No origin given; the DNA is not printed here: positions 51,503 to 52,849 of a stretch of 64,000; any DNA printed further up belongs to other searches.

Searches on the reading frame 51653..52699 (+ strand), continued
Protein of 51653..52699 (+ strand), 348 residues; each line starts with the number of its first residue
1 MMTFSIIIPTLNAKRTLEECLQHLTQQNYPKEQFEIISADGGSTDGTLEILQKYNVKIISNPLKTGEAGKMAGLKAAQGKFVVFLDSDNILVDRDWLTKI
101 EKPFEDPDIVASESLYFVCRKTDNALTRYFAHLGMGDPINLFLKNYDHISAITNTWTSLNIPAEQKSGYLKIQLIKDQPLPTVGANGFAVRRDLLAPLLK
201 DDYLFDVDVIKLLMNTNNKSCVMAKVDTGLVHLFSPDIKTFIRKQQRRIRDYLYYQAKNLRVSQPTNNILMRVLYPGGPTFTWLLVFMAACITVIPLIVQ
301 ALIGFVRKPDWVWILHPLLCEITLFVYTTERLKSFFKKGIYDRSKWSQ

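Call 42: search_protein_families(library=pfam, proteins=[L019:4120-5121:+, L035:567-2060:+, L016:2014-2748:-, L032:5368-6216:+, L067:8107-10590:+, L028:6700-7674:+], max_evalue=0.001)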
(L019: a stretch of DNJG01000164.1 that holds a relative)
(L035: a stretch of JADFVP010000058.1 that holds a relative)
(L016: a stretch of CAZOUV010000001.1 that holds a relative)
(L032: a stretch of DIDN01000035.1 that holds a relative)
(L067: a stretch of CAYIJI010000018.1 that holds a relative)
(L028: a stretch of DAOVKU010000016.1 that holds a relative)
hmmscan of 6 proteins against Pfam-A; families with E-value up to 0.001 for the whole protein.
L019:4120-5121:+ (333 aa): 4 families
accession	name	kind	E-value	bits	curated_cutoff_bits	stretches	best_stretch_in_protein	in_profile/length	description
PF00535.33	Glycos_transf_2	-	8.4e-13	49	23.3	1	4-132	1-132/168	Glycosyl transferase family 2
PF13632.12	Glyco_trans_2_3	-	3.5e-10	40.5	27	1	80-276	3-172/198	Glycosyl transferase family group 2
PF13641.12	Glyco_tranf_2_3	-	1.9e-06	28.5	27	1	4-211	4-218/230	Glycosyltransferase like family 2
PF10111.15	Glyco_tranf_2_2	-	7.2e-05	22.8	27.3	1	4-175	1-185/276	Glycosyltransferase like family 2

L035:567-2060:+ (497 aa): 2 families
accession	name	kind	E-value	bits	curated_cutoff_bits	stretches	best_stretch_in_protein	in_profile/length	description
PF04055.27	Radical_SAM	-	3.5e-17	63.5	29.5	1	226-382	9-164/166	Radical SAM superfamily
PF02310.24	B12-binding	-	6e-05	23.3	32.1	1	41-138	19-110/121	B12 binding domain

L016:2014-2748:- (244 aa): 14 families
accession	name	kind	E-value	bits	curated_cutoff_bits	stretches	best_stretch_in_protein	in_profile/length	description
PF08241.18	Methyltransf_11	-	2.9e-25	89.2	21.2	1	47-140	1-95/95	Methyltransferase domain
PF13847.12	Methyltransf_31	-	6.4e-22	78.2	27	1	42-156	3-119/145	Methyltransferase domain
PF13649.12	Methyltransf_25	-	4.7e-21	75.7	27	1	46-136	1-97/97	Methyltransferase domain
PF13489.12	Methyltransf_23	-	4.6e-19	69.2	27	1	31-152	12-124/164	Methyltransferase domain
PF08242.18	Methyltransf_12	-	3.8e-15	56.9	30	1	47-138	1-98/98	Methyltransferase domain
PF01209.24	Ubie_methyltran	-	2.1e-12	47.3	20.1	1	40-162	45-175/233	ubiE/COQ5 methyltransferase family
PF06325.19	PrmA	-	7.1e-07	29.5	22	1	37-140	160-258/296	Ribosomal protein L11 methyltransferase (PrmA)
PF05175.20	MTS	-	1.1e-06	28.8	23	1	31-141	22-139/170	Methyltransferase small domain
PF05219.18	DREV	-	2.4e-05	24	26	1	36-140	88-186/265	DREV methyltransferase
PF05401.17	NodS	-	3.3e-05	24.2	24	1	43-128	44-129/201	Nodulation protein S (NodS)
PF07021.18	MetW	-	0.00032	20.8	21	1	45-139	16-109/193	Methionine biosynthesis protein MetW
PF00398.26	RrnaAD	-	0.00033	20.3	24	1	39-106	26-95/263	Ribosomal RNA adenine dimethylase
PF20922.3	Anamorsin_N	-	0.00065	19.9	27.1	0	88-139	33-86/163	Anamorsin, N-terminal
PF05148.21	Methyltransf_8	-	0.0009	19.6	27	0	93-144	110-160/219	Hypothetical methyltransferase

L032:5368-6216:+ (282 aa): 3 families
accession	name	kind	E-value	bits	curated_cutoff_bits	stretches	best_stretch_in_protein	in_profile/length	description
PF00535.33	Glycos_transf_2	-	7.6e-28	98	23.3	1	31-197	1-166/168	Glycosyl transferase family 2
PF13641.12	Glyco_tranf_2_3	-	1.6e-07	32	27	1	30-148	3-123/230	Glycosyltransferase like family 2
PF10111.15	Glyco_tranf_2_2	-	2e-05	24.7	27.3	1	32-121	2-91/276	Glycosyltransferase like family 2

L067:8107-10590:+ (827 aa): 0 families

L028:6700-7674:+ (324 aa): 8 families
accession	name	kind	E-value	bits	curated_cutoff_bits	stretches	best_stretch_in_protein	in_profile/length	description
PF01370.27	Epimerase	-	9.1e-57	192.7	20.9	1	3-242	1-240/240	NAD dependent epimerase/dehydratase family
PF16363.11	GDP_Man_Dehyd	-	3.4e-48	165.3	27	1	4-310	1-331/332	GDP-mannose 4,6 dehydratase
PF01073.25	3Beta_HSD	-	7.8e-18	64.9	22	1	4-227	1-228/280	3-beta hydroxysteroid dehydrogenase/isomerase family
PF07993.18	NAD_binding_4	-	5.8e-15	55.6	20.1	1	55-189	77-216/258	Male sterility protein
PF04321.23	RmlD_sub_bind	-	8.6e-14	51.7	27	1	1-268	1-240/287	RmlD substrate binding domain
PF02719.21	Polysacc_synt_2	-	3.6e-12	46.5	20.2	2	146-264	138-251/293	Polysaccharide biosynthesis protein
PF13460.12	NAD_binding_10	-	8.2e-08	32.8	27.2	1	7-176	1-146/184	NAD(P)H-binding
PF05368.20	NmrA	-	0.00018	21.6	27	1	2-74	4-77/298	NmrA-like family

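Call 60: list_cluster_members(proteins=[window:51653-52696:+, window:52734-53456:+, window:59716-61668:+])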
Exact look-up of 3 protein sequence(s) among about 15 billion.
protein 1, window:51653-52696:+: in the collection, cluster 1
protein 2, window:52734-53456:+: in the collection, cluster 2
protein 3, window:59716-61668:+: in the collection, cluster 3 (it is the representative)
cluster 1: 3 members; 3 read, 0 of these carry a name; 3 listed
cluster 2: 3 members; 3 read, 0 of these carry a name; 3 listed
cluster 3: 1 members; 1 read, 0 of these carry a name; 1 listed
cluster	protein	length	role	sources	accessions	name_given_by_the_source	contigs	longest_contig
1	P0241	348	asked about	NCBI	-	-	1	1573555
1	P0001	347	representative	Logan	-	-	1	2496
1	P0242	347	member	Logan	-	-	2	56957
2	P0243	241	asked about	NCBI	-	-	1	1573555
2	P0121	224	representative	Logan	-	-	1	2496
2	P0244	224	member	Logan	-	-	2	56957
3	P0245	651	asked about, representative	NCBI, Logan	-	-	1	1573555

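Call 62: find_encoding_contigs(protein=P0242, flank=9000, max_places=2)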
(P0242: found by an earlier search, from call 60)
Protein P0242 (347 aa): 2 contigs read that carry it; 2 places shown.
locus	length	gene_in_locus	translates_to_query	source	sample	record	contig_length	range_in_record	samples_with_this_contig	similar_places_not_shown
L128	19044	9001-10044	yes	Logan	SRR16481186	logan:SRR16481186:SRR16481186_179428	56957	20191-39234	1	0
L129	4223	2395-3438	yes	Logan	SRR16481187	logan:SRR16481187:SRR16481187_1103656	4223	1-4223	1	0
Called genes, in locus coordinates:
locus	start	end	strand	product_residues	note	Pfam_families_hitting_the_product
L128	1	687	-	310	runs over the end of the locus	PF00535:Glycos_transf_2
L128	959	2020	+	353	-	PF13579:Glyco_trans_4_4 (faint), PF13439:Glyco_transf_4, PF00982:Glyco_transf_20 (weak), PF00534:Glycos_transf_1, PF13692:Glyco_trans_1_4, PF20706:GT4-conflict (weak)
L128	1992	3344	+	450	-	-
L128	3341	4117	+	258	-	PF00535:Glycos_transf_2, PF10111:Glyco_tranf_2_2, PF13641:Glyco_tranf_2_3 (weak)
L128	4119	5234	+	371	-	PF13439:Glyco_transf_4, PF20706:GT4-conflict, PF00534:Glycos_transf_1, PF13692:Glyco_trans_1_4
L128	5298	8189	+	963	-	PF00041:fn3 (faint), PF16841:CBM60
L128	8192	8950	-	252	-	PF00106:adh_short, PF08659:KR, PF13561:adh_short_C2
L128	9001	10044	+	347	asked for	PF00535:Glycos_transf_2, PF13641:Glyco_tranf_2_3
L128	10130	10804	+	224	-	PF02585:PIG-L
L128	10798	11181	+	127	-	-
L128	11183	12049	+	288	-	PF00892:EamA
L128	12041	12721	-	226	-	PF03473:MOSC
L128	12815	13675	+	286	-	PF00903:Glyoxalase, PF12681:Glyoxalase_2 (faint), PF00903:Glyoxalase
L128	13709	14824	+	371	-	PF06224:AlkZ-like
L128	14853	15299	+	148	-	-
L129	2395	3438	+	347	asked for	PF00535:Glycos_transf_2, PF13641:Glyco_tranf_2_3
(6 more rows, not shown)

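Call 70: search_protein_families(library=ncbifam, alignment_id=A1, max_evalue=0.00001)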
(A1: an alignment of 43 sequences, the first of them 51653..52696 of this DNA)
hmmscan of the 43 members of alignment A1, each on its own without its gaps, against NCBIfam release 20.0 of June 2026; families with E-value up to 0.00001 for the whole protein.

A. member 1, window:51653-52696:+ (348 aa): 16 families
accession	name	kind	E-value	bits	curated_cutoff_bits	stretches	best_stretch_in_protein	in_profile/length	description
TIGR04283.1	glyco_like_mftF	equivalog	5e-18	65.5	182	1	5-112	2-105/221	TIGR04283 family arsenosugar biosynthesis glycosyltransferase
TIGR03965.1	mycofact_glyco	equivalog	3.7e-17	62.4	280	1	4-130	76-205/467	mycofactocin biosynthesis glycosyltransferase MftF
NF041875.1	EPS_EpsD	equivalog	2.4e-15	56.8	370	1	5-90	2-91/325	exopolysaccharide biosynthesis glycosyltransferase EpsD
NF007482.0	PRK10073.1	equivalog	4.8e-13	48.8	423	1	3-105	7-112/334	glycosyltransferase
TIGR03111.1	glyc2_xrt_Gpos1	hypoth_equivalog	4.1e-11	42.3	363.95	1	4-111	51-164/439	TIGR03111 family XrtG-associated glycosyltransferase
NF038302.1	EPS_HpsE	equivalog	5.2e-11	42.1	300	1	3-101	2-108/307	hormogonium polysaccharide biosynthesis glycosyltransferase HpsE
NF047683.1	TeichurnBiosyTuaG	equivalog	6.8e-11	42.3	400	1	4-91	8-99/252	teichuronic acid biosynthesis protein TuaG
TIGR03937.1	PgaC_IcaA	equivalog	4.6e-10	39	422.3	1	4-95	47-142/407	poly-beta-1,6-N-acetyl-D-glucosamine synthase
NF050050.1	ProtGlycPglI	equivalog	4.8e-10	39.3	500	1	3-102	3-107/306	GalNAc(5)-diNAcBac-PP-undecaprenol beta-1,3-glucosyltransferase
TIGR04009.1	wcaE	equivalog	6.8e-08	32.1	369.2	1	20-92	22-96/248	colanic acid biosynthesis glycosyltransferase WcaE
NF010496.0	PRK13915.1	equivalog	8.7e-08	31.6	262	1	2-114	31-153/307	glucosyl-3-phosphoglycerate synthase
NF047588.1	GlcsyltransPgfSStrep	equivalog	3.3e-07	29.8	500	1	2-89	1-96/308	glycosyltransferase PgfS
NF045692.1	OglycostaseCruG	equivalog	5.7e-07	28.8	600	1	3-55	42-92/386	2'-O-glycosyltransferase CruG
TIGR04242.1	nodulat_NodC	equivalog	1.5e-06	27.4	550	1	5-128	51-180/395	chitooligosaccharide synthase NodC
NF053739.1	GlytfEpsEBac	equivalog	3.8e-06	26.1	450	1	5-94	4-98/265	glycosyltransferase EpsE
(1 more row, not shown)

B. families by the number of members that match (of 43 scanned): 26 families (the first 25 are shown)
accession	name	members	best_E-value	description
TIGR03965.1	mycofact_glyco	43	1.1e-23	mycofactocin biosynthesis glycosyltransferase MftF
TIGR04283.1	glyco_like_mftF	43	3.1e-19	TIGR04283 family arsenosugar biosynthesis glycosyltransferase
TIGR03111.1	glyc2_xrt_Gpos1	43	1.7e-18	TIGR03111 family XrtG-associated glycosyltransferase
NF007482.0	PRK10073.1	43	1e-15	glycosyltransferase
NF010496.0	PRK13915.1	43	1.1e-15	glucosyl-3-phosphoglycerate synthase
NF041875.1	EPS_EpsD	43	2.4e-15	exopolysaccharide biosynthesis glycosyltransferase EpsD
TIGR03937.1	PgaC_IcaA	43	2.7e-14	poly-beta-1,6-N-acetyl-D-glucosamine synthase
NF047683.1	TeichurnBiosyTuaG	43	1.1e-13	teichuronic acid biosynthesis protein TuaG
NF038302.1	EPS_HpsE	42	4.9e-13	hormogonium polysaccharide biosynthesis glycosyltransferase HpsE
TIGR04242.1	nodulat_NodC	39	8.4e-14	chitooligosaccharide synthase NodC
NF050050.1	ProtGlycPglI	39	1.1e-12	GalNAc(5)-diNAcBac-PP-undecaprenol beta-1,3-glucosyltransferase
TIGR04182.1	glyco_TIGR04182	36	1.4e-11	S-layer glycoprotein N-glycosyltransferase AglJ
NF053739.1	GlytfEpsEBac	35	2.1e-12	glycosyltransferase EpsE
TIGR03469.1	HpnB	31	2.1e-11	hopene-associated glycosyltransferase HpnB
NF045692.1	OglycostaseCruG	30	3.3e-08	2'-O-glycosyltransferase CruG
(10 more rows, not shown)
